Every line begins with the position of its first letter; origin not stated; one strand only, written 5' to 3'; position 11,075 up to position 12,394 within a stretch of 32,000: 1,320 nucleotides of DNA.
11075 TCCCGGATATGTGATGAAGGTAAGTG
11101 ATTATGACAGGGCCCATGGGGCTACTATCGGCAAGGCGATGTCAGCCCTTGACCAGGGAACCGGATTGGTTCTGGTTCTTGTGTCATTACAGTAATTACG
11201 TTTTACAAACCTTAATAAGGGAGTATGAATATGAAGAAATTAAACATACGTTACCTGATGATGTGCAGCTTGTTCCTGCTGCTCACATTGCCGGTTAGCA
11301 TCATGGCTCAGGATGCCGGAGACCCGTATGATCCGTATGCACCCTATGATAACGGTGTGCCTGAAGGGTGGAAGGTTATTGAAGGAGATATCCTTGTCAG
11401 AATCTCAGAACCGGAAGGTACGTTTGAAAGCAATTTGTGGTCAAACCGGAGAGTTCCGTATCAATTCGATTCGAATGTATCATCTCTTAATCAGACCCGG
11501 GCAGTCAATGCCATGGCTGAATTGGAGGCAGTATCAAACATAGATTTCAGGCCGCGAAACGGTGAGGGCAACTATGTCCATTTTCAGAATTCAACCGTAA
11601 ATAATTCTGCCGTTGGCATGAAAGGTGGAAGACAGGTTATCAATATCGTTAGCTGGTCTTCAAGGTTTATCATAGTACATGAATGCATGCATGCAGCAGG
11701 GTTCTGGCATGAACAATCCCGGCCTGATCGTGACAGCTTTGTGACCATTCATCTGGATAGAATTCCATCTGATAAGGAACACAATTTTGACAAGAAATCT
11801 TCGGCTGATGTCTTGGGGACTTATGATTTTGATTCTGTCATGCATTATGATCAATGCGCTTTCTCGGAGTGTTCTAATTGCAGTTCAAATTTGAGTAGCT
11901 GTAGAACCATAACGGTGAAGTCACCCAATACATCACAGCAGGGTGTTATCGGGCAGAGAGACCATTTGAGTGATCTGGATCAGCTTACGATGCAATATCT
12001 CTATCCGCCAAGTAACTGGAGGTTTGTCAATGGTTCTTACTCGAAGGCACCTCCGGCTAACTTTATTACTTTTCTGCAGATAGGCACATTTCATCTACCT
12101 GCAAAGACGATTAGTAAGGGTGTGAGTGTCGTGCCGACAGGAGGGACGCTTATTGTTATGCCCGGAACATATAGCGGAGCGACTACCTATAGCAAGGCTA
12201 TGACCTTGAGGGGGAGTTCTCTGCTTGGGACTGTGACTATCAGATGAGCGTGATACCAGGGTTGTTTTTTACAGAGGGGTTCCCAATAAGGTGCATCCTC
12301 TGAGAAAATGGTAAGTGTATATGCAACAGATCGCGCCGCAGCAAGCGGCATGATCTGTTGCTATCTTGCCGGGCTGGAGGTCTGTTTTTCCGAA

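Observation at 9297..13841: Secreted three-gene module: collagen-repeat fibre protein, pro-astacin and trypsin-fold protease, possibly a bacterial 'procollagen plus processing protease' unit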

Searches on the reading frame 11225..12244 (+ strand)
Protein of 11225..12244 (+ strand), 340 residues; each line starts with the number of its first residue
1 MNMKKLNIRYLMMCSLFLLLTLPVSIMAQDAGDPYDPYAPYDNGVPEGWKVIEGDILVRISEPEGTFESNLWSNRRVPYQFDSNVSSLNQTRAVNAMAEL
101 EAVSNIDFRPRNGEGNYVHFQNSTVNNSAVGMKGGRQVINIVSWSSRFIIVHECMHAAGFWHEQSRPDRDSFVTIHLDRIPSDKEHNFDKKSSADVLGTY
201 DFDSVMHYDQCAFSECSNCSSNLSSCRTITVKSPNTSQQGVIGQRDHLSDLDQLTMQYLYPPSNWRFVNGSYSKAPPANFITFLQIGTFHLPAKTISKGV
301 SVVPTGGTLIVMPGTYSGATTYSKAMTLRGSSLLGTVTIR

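Call 3: search_protein_families(library=pfam, proteins=[window:11225-12244:+], max_evalue=0.1)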
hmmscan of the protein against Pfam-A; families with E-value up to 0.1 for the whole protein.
window:11225-12244:+ (340 aa): 2 families
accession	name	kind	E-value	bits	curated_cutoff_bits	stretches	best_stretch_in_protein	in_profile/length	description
PF01400.30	Astacin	-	3.8e-42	144.5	22.5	1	72-260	2-186/189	Astacin (Peptidase family M12A)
PF07602.17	DUF1565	-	0.098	12.4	20.3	0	287-321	9-43/257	Protein of unknown function (DUF1565)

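Call 4: search_protein_families(library=ncbifam, proteins=[window:11225-12244:+], max_evalue=0.1)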
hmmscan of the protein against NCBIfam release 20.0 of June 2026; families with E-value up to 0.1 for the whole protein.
window:11225-12244:+ (340 aa): 1 family
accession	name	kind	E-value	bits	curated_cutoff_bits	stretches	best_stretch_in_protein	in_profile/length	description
NF045530.1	LegP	equivalog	8.5e-41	140.1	300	1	68-261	54-243/244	Dot/Icm T4SS effector Zinc-dependent metalloprotease LegP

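Call 11: find_encoding_contigs(protein=window:11225-12244:+, flank=10000, max_places=6)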
Protein window:11225-12244:+ (340 aa): no gene with exactly this product is on record in the collection.

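Call 16: find_homologous_proteins(query=window:11231-12244:+, max_evalue=1e-10)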
Query window:11231-12244:+ (338 aa): 425 proteins with E <= 1e-10 among 1847 candidates; the best 120 are listed.
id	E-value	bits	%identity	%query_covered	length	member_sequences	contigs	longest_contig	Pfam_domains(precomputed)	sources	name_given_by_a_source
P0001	1.6e-230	782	100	100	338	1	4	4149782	PF01400.32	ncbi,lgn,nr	ncbi:MAG: M12 family metallopeptidase [Candidatus Scalindua sp.]|nr:M12 family metallopeptidase [Can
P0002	2.2e-155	535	71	100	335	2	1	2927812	PF01400.32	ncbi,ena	-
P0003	1.8e-153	529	71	100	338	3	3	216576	PF01400.32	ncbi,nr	ncbi:MAG: hypothetical protein D8M57_00780 [Candidatus Scalindua sp. AMX11]|nr:MAG: hypothetical pro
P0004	2.9e-138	479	65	98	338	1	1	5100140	PF01400.32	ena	-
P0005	5.1e-134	465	68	90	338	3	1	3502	PF01400.32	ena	-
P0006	1.4e-107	378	57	89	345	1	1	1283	PF01400.32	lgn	-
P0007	4.3e-103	363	54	92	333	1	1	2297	PF00413.31,PF01400.32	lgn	-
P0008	1.4e-101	358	53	93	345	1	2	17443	PF01400.32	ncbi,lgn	-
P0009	4.9e-100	353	55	89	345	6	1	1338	PF01400.32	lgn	-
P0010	6.0e-99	349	50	98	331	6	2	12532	PF01400.32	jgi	jgi:hypothetical protein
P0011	1.2e-98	348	57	84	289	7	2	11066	PF01400.32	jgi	jgi:hypothetical protein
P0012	1.2e-98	348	51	100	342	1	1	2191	PF01400.32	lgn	-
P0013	1.3e-98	348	50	99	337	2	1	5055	PF01400.32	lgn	-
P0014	2.2e-98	347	50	96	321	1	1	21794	PF01400.32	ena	-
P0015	2.2e-96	341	53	92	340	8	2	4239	PF01400.32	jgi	jgi:astacin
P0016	2.0e-95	338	56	89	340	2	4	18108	PF01400.32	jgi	jgi:hypothetical protein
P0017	1.7e-94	335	50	99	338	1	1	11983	PF01400.32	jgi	jgi:hypothetical protein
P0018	2.0e-94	334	50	98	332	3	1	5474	PF01400.32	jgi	jgi:astacin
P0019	7.0e-94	333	52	87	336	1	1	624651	PF01400.32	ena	-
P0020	8.0e-94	332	49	99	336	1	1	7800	PF01400.32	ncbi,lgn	-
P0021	3.5e-93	330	47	100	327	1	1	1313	PF01400.32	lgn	-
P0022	5.4e-93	330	53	88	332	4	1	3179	PF01400.32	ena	-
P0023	1.2e-92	329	50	98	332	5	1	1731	PF01400.32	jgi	jgi:hypothetical protein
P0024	3.4e-92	327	52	87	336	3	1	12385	PF01400.32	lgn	-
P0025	9.1e-92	326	48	99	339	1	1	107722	PF01400.32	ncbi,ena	-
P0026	1.1e-91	325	54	80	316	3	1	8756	PF01400.32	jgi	-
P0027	4.6e-91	323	53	88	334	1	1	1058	PF01400.32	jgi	-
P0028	8.6e-91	322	51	89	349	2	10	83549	PF01400.32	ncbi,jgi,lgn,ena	-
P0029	9.6e-91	322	52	88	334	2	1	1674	PF01400.32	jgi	jgi:astacin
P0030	1.4e-90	322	52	88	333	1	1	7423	PF01400.32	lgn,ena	-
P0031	1.9e-90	321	52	87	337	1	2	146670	PF01400.32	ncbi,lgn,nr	ncbi:MAG: M12 family metallopeptidase [Chloroflexi bacterium]|nr:M12 family metallopeptidase [Chloro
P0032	4.0e-90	320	53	87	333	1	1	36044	PF01400.32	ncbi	-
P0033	3.3e-89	317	48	96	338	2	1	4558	PF01400.32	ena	-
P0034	1.4e-88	315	50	93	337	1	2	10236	PF01400.32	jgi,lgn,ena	-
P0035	2.7e-88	314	53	88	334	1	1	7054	PF01400.32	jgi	jgi:hypothetical protein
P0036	3.0e-88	314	52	87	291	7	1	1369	PF01400.32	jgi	jgi:astacin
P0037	1.5e-87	312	47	100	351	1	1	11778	PF01400.32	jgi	jgi:hypothetical protein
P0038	4.0e-87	310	46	97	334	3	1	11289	PF01400.32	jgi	-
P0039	5.4e-87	310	50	88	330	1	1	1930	PF01400.32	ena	-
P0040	1.0e-86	309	48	97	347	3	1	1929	PF01400.32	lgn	-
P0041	3.1e-86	308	50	87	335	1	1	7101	PF01400.32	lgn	-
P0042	5.0e-86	307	47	94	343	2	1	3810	PF01400.32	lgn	-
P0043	6.7e-86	306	49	93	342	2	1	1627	PF01400.32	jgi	-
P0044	2.4e-85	305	47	96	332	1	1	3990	PF00413.31,PF01400.32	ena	-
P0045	2.6e-85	304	47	95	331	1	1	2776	PF01400.32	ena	-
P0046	4.9e-85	304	48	95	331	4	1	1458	PF01400.32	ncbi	-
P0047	7.1e-85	303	46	100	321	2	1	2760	PF01400.32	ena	-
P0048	1.2e-84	302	47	98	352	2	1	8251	PF01400.32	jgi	jgi:hypothetical protein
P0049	1.7e-84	302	46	97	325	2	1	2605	PF01400.32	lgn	-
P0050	2.6e-84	301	48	97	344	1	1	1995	PF01400.32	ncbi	-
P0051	3.7e-84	301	45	100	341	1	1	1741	PF01400.32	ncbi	-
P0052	7.2e-84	300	48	87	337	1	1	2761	PF01400.32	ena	-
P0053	5.0e-83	297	49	88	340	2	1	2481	PF01400.32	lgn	-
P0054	7.0e-83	296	48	97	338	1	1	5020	PF01400.32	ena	-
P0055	1.3e-82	296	45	94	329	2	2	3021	PF01400.32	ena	-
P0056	1.5e-82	295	49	89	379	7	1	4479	PF01400.32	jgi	jgi:hypothetical protein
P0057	1.9e-82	295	47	92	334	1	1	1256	PF01400.32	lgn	-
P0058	2.3e-82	295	48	88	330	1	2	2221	PF01400.32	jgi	-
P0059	4.3e-82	294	45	98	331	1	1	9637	PF01400.32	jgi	-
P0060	4.5e-82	294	48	89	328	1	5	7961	PF01400.32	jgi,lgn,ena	-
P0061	1.0e-81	293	47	84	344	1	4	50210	PF01400.32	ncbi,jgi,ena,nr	ncbi:MAG TPA: M12 family metallopeptidase [Thermoanaerobaculaceae bacterium]|nr:M12 family metallope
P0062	1.0e-81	293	46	96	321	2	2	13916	PF01400.32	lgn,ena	-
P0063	1.3e-81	292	46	100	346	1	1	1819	PF01400.32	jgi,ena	-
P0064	4.2e-81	291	49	90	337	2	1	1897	PF01400.32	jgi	jgi:hypothetical protein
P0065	1.1e-80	289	50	87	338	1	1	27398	PF01400.32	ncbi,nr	ncbi:MAG: M12 family metallopeptidase [Anaerolineae bacterium]|nr:M12 family metallopeptidase [Anaer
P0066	2.0e-80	288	44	99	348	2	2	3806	PF01400.32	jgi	-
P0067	2.6e-80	288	46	95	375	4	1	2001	PF01400.32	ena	-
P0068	2.8e-80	288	45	99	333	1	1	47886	PF01400.32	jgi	jgi:hypothetical protein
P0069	3.4e-80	288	47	88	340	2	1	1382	PF01400.32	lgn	-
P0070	4.6e-80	287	45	98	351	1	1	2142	PF01400.32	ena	-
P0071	5.1e-80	287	44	99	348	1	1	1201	PF01400.32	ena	-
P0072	3.4e-79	284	48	99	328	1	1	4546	PF01400.32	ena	-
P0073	3.5e-79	284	47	95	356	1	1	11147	PF01400.32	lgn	-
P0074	5.2e-79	284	49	88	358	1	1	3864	PF01400.32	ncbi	-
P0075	5.3e-79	284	38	76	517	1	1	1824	PF01400.32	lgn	-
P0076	6.8e-79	283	48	87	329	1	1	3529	PF01400.32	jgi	jgi:hypothetical protein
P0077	8.7e-79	283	46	98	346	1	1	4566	PF01400.32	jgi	jgi:hypothetical protein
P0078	1.8e-78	282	49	86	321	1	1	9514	PF01400.32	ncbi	-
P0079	3.0e-78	281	46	95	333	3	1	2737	PF01400.32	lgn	-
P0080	6.8e-78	280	45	96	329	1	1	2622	PF01400.32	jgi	-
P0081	7.7e-78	280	46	97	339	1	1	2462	PF01400.32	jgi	-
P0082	9.7e-78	280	44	94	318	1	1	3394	PF01400.32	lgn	-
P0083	1.2e-77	279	46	88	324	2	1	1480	PF01400.32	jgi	jgi:hypothetical protein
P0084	1.3e-77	279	45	96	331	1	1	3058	PF01400.32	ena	-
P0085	2.0e-77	279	45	88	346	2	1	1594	PF01400.32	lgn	-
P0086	3.2e-77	278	42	99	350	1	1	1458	PF00413.31,PF01400.32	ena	-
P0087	3.5e-77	278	46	100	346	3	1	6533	PF01400.32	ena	-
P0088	4.4e-77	277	47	89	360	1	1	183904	PF01400.32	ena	-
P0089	1.1e-76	276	47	97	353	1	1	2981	PF01400.32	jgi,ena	-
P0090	1.1e-76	276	44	95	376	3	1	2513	PF01400.32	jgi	jgi:hypothetical protein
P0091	1.2e-76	276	46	88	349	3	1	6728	PF01400.32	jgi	jgi:hypothetical protein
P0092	2.0e-76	275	47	84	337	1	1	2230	PF01400.32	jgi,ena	-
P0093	5.3e-76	274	46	87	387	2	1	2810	PF01400.32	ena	-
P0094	5.5e-76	274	45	91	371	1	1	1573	PF01400.32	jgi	jgi:hypothetical protein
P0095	6.7e-76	274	47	90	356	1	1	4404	PF00413.31,PF01400.32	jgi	jgi:hypothetical protein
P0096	9.5e-76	273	48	88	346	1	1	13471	PF00413.31,PF01400.32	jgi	jgi:hypothetical protein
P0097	2.0e-75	272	44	100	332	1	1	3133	PF01400.32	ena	-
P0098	2.1e-75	272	46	86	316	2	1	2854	PF01400.32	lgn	-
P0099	3.2e-75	271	49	83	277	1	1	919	PF00413.31,PF01400.32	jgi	jgi:hypothetical protein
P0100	3.7e-75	271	44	97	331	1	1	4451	PF01400.32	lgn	-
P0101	3.7e-75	271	47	84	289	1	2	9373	PF01400.32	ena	-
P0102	4.3e-75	271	47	88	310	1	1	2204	PF01400.32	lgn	-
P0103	5.4e-75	271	44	99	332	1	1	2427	PF01400.32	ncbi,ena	-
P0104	9.0e-75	270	47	89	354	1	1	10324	PF01400.32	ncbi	ncbi:MAG: M12 family metallopeptidase [Phycisphaerae bacterium]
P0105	1.2e-74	269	45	88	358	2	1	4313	PF00413.31,PF01400.32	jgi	-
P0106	1.9e-74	269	47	86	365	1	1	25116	PF01400.32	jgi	-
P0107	4.2e-74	268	44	97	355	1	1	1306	PF01400.32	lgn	-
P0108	5.4e-74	267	45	90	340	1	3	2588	PF01400.32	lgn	-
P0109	5.4e-74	267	45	96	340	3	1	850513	PF01400.32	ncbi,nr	ncbi:MAG: M12 family metallopeptidase [Anaerolineae bacterium]|nr:M12 family metallopeptidase [Anaer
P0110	5.7e-74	267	48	88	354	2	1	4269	PF00413.31,PF01400.32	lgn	-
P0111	6.1e-74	267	46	90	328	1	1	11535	PF01400.32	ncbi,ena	-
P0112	8.9e-74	267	46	94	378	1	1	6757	PF01400.32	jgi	jgi:hypothetical protein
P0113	1.2e-73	266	46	87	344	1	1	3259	PF01400.32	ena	-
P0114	2.0e-73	265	47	90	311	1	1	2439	PF00413.31,PF01400.32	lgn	-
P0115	2.1e-73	265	42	98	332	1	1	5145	PF01400.32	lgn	-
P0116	4.0e-73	264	46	90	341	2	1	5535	PF01400.32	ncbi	ncbi:MAG TPA: M12 family metallopeptidase [Verrucomicrobiae bacterium]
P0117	5.7e-73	264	43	98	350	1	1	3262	PF01400.32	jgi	-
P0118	9.4e-73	263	45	97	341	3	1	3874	PF01400.32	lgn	-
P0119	1.1e-72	263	48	87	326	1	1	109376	PF01400.32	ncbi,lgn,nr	ncbi:MAG: M12 family metallopeptidase [Verrucomicrobia bacterium]|nr:M12 family metallopeptidase [Ve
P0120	1.3e-72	263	42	97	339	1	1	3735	PF01400.32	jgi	jgi:hypothetical protein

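Call 17: find_encoding_contigs(protein=P0002, flank=8000, max_places=2)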
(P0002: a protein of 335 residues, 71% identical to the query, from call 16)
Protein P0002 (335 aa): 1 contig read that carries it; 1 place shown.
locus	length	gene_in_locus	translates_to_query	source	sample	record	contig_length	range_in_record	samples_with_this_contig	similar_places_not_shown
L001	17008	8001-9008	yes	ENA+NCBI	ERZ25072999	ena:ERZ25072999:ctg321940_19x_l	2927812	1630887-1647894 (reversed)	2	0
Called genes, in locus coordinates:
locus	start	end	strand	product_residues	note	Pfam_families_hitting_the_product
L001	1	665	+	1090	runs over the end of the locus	PF23044:SH3-C_UBE2O (faint), PF09263:PEX-2N (faint), PF21471:Reelin_subrepeat-B (faint), PF24316:Tli3 (faint), PF02012:BNR (faint), PF16823:tPilZ (faint), PF15892:BNR_4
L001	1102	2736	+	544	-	PF01656:CbiA, PF13500:AAA_26, PF07685:GATase_3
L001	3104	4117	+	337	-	PF03186:CobD_Cbib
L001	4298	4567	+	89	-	-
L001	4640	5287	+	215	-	PF00590:TP_methylase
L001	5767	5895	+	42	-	-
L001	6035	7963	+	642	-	-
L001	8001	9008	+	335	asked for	PF01400:Astacin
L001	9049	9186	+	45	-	-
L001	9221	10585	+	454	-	PF00089:Trypsin (weak), PF13365:Trypsin_2 (weak)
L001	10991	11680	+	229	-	-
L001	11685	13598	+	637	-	PF00890:FAD_binding_2, PF02910:Succ_DH_flav_C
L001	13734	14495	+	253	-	PF13085:Fer2_3, PF13187:Fer4_9 (faint), PF00037:Fer4 (weak), PF12797:Fer4_2 (weak), PF13183:Fer4_8, PF13237:Fer4_10, PF12838:Fer4_7, PF13534:Fer4_17 (weak)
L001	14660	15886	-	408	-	PF01875:Memo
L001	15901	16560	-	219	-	PF00149:Metallophos, PF12850:Metallophos_2, PF14582:Metallophos_3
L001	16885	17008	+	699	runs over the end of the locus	PF25767:ARM_TBCD_2nd (faint), PF02985:HEAT (faint), PF03130:HEAT_PBS (faint), PF12717:Cnd1 (faint), PF13513:HEAT_EZ (faint), PF13646:HEAT_2, PF13646:HEAT_2, PF13646:HEAT_2, +8 more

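Call 18: find_encoding_contigs(protein=P0003, flank=8000, max_places=2)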
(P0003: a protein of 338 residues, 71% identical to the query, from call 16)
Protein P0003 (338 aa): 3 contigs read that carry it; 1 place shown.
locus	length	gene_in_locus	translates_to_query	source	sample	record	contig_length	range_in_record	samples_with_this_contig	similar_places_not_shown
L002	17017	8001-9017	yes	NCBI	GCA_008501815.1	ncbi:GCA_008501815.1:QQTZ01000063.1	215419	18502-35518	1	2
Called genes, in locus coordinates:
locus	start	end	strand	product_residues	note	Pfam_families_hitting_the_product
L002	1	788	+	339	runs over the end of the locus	PF03186:CobD_Cbib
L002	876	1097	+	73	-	PF01903:CbiX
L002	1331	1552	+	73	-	-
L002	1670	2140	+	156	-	-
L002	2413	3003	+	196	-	-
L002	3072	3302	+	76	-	PF04255:DUF433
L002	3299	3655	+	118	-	PF18478:PIN_10, PF18480:DUF5615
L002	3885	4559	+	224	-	PF02570:CbiC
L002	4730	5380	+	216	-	PF00590:TP_methylase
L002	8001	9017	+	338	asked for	PF01400:Astacin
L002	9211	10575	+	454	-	PF00089:Trypsin (faint)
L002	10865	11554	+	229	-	PF01127:Sdh_cyt (faint)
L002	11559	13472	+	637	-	PF00890:FAD_binding_2, PF02910:Succ_DH_flav_C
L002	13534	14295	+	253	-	PF13085:Fer2_3, PF13187:Fer4_9 (faint), PF00037:Fer4 (weak), PF12797:Fer4_2 (weak), PF13183:Fer4_8, PF13237:Fer4_10, PF12838:Fer4_7, PF13534:Fer4_17 (weak), +1 more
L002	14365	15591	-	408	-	PF01875:Memo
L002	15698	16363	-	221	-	PF00149:Metallophos, PF12850:Metallophos_2, PF14582:Metallophos_3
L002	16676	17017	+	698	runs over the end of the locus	PF02985:HEAT (faint), PF12717:Cnd1 (faint), PF13513:HEAT_EZ (faint), PF21581:SCD (faint), PF13646:HEAT_2, PF00514:Arm (faint), PF13646:HEAT_2, PF03130:HEAT_PBS (weak), +2 more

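Call 19: find_encoding_contigs(protein=P0004, flank=8000, max_places=2)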
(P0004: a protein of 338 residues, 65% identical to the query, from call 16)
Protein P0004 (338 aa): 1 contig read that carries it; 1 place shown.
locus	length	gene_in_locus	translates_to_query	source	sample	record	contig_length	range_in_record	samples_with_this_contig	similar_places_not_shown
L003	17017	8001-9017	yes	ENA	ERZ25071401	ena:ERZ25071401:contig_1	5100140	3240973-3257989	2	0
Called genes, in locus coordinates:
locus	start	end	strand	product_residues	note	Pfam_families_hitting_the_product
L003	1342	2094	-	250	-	PF01740:STAS (weak), PF07238:PilZ (faint)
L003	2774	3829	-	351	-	PF20903:SPL, PF04055:Radical_SAM (faint)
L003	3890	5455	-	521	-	PF02538:Hydantoinase_B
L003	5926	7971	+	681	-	-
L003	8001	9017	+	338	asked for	PF01400:Astacin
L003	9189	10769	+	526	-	-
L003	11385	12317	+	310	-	PF00089:Trypsin, PF13365:Trypsin_2 (faint)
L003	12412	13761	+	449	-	-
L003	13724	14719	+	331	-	PF13384:HTH_23 (weak), PF13518:HTH_28 (faint), PF13551:HTH_29, PF13592:HTH_33, PF13358:DDE_3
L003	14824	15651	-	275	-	PF00950:ABC-3, PF01032:FecCD (weak)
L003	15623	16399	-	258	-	PF02463:SMC_N, PF00005:ABC_tran, PF13304:AAA_21 (faint)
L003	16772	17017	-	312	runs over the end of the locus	PF01297:ZnuA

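Call 21: find_related_loci(query=A1, collection=genome_contigs, flank=10000)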
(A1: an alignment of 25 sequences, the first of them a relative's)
Query A1 (338 aa) in genome_contigs; peptide patterns used: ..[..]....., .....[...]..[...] (x = any residue, [..] = any of these).
600 stretches matched a pattern (row limit reached: there are more); 531 encode a relative of the query (tblastn E <= 1e-3); the best 80 are kept; 80 distinct loci.
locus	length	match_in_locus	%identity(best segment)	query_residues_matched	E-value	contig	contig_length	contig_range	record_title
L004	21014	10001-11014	75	1-337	2e-173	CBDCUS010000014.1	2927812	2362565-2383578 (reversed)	MAG: Candidatus Scalinduaceae bacterium isolate 06c2e644-e4ca-4b95-b966-bf5aaa188cb2 genome assembly, contig: contig_14,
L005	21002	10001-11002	71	1-337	5e-161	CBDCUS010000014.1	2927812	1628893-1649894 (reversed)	MAG: Candidatus Scalinduaceae bacterium isolate 06c2e644-e4ca-4b95-b966-bf5aaa188cb2 genome assembly, contig: contig_14,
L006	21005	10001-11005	71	1-337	1e-159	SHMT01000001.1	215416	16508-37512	MAG: Candidatus Scalindua sp. SCAELEC01 72, whole genome shotgun sequence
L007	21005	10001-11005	63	4-337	8e-128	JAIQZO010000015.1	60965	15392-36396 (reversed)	MAG: Candidatus Anammoxibacter sp. isolate OFTM134 OFTM134_14, whole genome shotgun sequence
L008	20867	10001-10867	54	43-337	1e-100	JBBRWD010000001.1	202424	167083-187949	MAG: Limisphaerales bacterium isolate La4_concoct.005 La4_concoct.005_K_3327567_L_202424_cov_50.9005, whole genome shotg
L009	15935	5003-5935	51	34-333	2e-97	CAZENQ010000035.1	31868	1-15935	MAG TPA_asm: uncultured Pirellulales bacterium isolate SRP068000_co1_348 genome assembly, contig: NODE_1533_length_31868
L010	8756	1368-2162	54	62-331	3e-97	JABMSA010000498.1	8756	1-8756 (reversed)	MAG: Planctomycetota bacterium isolate bin.53 k141_4138332, whole genome shotgun sequence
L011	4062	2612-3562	50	13-327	3e-96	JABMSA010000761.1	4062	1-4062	MAG: Planctomycetota bacterium isolate bin.53 k141_6590903, whole genome shotgun sequence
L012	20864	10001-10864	52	45-338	2e-95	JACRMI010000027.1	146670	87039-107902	MAG: Chloroflexi bacterium isolate NC_groundwater_1903_Pr3_S2p5_53_18 SR2-18-S2p5_coassembly_scaffold_129125, whole geno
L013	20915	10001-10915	49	41-337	5e-91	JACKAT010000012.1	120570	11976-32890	MAG: Anaerolineales bacterium isolate HK-STAS-CHLO-2 HK-STAS-CHLO-2_12, whole genome shotgun sequence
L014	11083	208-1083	53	43-337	6e-90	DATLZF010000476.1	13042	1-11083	MAG TPA_asm: Candidatus Methylomirabilota bacterium isolate SMAG_U13291 k141_221437, whole genome shotgun sequence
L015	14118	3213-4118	48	22-326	2e-89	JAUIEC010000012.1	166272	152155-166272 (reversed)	MAG: Phycisphaerae bacterium isolate 8_bin.18 NODE_184_length_166272_cov_1.883042, whole genome shotgun sequence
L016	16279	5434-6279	47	43-327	7e-89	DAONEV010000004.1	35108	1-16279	MAG TPA_asm: Thermoanaerobaculaceae bacterium isolate AMR_MDS_3860 NODE_1168_length_35108_cov_4.728155, whole genome sho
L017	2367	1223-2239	46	6-337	9e-88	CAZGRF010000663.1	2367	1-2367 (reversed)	MAG TPA_asm: uncultured Pirellulales bacterium isolate SRP214966_co4_110 genome assembly, contig: NODE_93146_length_2367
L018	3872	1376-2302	47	42-338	4e-85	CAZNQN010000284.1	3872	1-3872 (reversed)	MAG TPA_asm: uncultured Phycisphaeraceae bacterium isolate SRP162660_co2_225 genome assembly, contig: NODE_22970_length_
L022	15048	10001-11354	43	10-338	2e-78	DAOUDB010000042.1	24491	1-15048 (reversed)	MAG TPA_asm: Thermoflexales bacterium isolate H89_890 35346, whole genome shotgun sequence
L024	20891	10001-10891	44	43-333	3e-73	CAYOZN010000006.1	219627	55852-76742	MAG TPA_asm: uncultured Planctomycetaceae bacterium isolate SRP193661_co1_94 genome assembly, contig: NODE_45_length_219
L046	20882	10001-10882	39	43-337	3e-63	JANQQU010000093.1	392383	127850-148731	MAG: Calditrichia bacterium isolate IP29b_bin.38 k99_2469411, whole genome shotgun sequence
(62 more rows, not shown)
